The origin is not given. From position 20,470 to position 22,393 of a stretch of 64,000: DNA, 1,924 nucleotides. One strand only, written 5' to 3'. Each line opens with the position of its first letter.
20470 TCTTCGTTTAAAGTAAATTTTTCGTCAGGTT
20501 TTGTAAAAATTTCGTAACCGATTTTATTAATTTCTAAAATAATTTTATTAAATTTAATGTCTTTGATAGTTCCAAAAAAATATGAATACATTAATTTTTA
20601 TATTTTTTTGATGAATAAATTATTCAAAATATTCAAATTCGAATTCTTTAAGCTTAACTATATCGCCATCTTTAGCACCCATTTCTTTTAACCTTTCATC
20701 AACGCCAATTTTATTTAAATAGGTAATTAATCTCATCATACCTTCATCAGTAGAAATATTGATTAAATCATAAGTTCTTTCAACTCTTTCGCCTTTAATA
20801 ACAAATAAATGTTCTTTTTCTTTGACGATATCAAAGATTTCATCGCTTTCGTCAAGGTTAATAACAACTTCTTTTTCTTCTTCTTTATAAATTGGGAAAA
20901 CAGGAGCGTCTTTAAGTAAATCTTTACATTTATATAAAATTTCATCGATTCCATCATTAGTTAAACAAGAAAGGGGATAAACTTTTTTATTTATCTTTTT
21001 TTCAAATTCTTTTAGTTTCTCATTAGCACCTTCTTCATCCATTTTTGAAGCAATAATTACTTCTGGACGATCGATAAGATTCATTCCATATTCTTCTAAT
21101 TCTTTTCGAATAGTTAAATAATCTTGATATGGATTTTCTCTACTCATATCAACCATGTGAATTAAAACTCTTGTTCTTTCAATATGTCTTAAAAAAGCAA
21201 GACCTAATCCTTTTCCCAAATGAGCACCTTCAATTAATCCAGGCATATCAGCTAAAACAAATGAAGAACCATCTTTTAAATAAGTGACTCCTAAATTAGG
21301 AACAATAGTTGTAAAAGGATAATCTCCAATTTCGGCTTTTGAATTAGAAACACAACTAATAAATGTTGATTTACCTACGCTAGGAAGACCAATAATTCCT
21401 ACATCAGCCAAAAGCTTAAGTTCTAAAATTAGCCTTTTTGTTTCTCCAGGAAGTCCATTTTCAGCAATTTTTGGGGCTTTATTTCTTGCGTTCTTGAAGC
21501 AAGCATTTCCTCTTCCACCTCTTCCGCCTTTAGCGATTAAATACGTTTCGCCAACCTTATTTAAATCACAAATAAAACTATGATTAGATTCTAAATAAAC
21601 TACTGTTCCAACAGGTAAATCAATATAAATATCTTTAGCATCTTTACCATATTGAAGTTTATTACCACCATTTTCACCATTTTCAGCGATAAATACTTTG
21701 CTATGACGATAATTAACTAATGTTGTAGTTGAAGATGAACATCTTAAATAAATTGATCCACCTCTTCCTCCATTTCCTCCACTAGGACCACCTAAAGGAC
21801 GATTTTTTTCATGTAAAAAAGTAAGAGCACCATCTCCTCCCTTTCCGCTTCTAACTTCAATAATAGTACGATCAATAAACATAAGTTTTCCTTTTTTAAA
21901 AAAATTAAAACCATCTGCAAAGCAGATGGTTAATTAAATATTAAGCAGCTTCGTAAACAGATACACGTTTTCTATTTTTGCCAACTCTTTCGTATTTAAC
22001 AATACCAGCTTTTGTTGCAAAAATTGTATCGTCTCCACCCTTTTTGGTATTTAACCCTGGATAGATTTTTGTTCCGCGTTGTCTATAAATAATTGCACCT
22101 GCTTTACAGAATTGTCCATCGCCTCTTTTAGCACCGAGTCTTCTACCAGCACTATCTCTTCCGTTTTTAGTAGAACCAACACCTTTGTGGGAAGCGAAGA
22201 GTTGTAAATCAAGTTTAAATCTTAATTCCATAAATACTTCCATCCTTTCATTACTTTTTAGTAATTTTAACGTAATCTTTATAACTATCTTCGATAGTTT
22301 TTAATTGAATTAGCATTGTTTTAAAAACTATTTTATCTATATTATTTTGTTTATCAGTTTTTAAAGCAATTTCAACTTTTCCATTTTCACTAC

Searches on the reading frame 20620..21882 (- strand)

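Call 66: search_protein_families(library=pfam, proteins=[window:20620-21882:-], max_evalue=0.00001)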
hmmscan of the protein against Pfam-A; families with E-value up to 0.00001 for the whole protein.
window:20620-21882:- (420 aa): 4 families
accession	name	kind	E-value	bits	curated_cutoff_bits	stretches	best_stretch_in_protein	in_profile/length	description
PF01018.28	GTP1_OBG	-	3.6e-54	183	27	1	3-157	1-155/155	GTP1/OBG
PF01926.29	MMR_HSR1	-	2.1e-23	83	21.9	1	160-279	1-112/113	50S ribosome-binding GTPase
PF09269.16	DUF1967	-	4.8e-19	68.6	27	1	350-418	1-70/70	Domain of unknown function (DUF1967)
PF02421.24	FeoB_N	-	4.9e-09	36.3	27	1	161-316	3-153/156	Ferrous iron transport protein B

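Call 87: search_protein_families(library=pfam, proteins=[L019:10439-12433:+, L019:12449-13777:+, L019:13782-15272:+, L019:15265-16638:+, L019:16646-18784:+], max_evalue=0.01)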
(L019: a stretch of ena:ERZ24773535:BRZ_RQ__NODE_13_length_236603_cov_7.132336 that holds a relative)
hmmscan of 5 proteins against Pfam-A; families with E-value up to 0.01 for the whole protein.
L019:10439-12433:+ (664 aa): 1 family
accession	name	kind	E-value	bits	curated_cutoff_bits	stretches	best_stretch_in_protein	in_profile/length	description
PF13306.12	LRR_5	-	5.4e-30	104.3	27.7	3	435-555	1-121/127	BspA type Leucine rich repeat region (6 copies)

L019:12449-13777:+ (442 aa): 3 families
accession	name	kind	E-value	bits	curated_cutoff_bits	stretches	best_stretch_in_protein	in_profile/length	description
PF07728.20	AAA_5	-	7.9e-07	29.6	22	1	140-294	2-138/139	AAA domain (dynein-related subfamily)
PF13191.12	AAA_16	-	0.00072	20.5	32.6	0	134-160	19-47/167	AAA ATPase domain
PF20720.3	nSTAND3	-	0.0099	16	27.2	0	123-156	3-36/155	Novel STAND NTPase 3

L019:13782-15272:+ (496 aa): 0 families

L019:15265-16638:+ (457 aa): 3 families
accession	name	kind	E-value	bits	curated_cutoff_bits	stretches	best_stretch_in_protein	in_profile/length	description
PF07728.20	AAA_5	-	0.00047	20.6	22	1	162-311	2-138/139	AAA domain (dynein-related subfamily)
PF03706.18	LPG_synthase_TM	-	0.00086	19.3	33.4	1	13-94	111-195/302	Lysylphosphatidylglycerol synthase TM region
PF00004.35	AAA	-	0.0064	17.4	21.2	0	162-240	1-67/131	ATPase family associated with various cellular activities (AAA)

L019:16646-18784:+ (712 aa): 1 family
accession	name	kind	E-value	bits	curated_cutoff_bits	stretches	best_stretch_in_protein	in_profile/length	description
PF01841.26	Transglut_core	-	1.7e-11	44.8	23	1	419-522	13-107/108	Transglutaminase-like superfamily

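Call 88: search_protein_families(library=padloc, proteins=[L019:10439-12433:+, L019:12449-13777:+, L019:13782-15272:+, L019:15265-16638:+, L019:16646-18784:+], max_evalue=0.001)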
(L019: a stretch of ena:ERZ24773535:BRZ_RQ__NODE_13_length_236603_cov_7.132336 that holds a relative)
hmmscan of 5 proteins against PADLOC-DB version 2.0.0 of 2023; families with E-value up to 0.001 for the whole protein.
L019:10439-12433:+ (664 aa): 0 families

L019:12449-13777:+ (442 aa): 1 family
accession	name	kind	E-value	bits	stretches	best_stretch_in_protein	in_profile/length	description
PDLC04547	PDC-M26A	-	1.6e-42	144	2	116-238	311-434/724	-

L019:13782-15272:+ (496 aa): 0 families

L019:15265-16638:+ (457 aa): 1 family
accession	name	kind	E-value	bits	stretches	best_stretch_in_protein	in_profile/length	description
PDLC04547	PDC-M26A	-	1.2e-40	137.8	2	109-267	283-441/724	-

L019:16646-18784:+ (712 aa): 0 families

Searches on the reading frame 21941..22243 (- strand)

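Call 67: search_protein_families(library=pfam, proteins=[window:21941-22243:-], max_evalue=0.00001)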
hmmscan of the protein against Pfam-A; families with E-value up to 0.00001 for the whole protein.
window:21941-22243:- (100 aa): 1 family
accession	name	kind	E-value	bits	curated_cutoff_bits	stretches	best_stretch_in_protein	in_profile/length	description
PF01016.24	Ribosomal_L27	-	4.4e-31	107.2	20.5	1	17-96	1-79/79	Ribosomal L27 protein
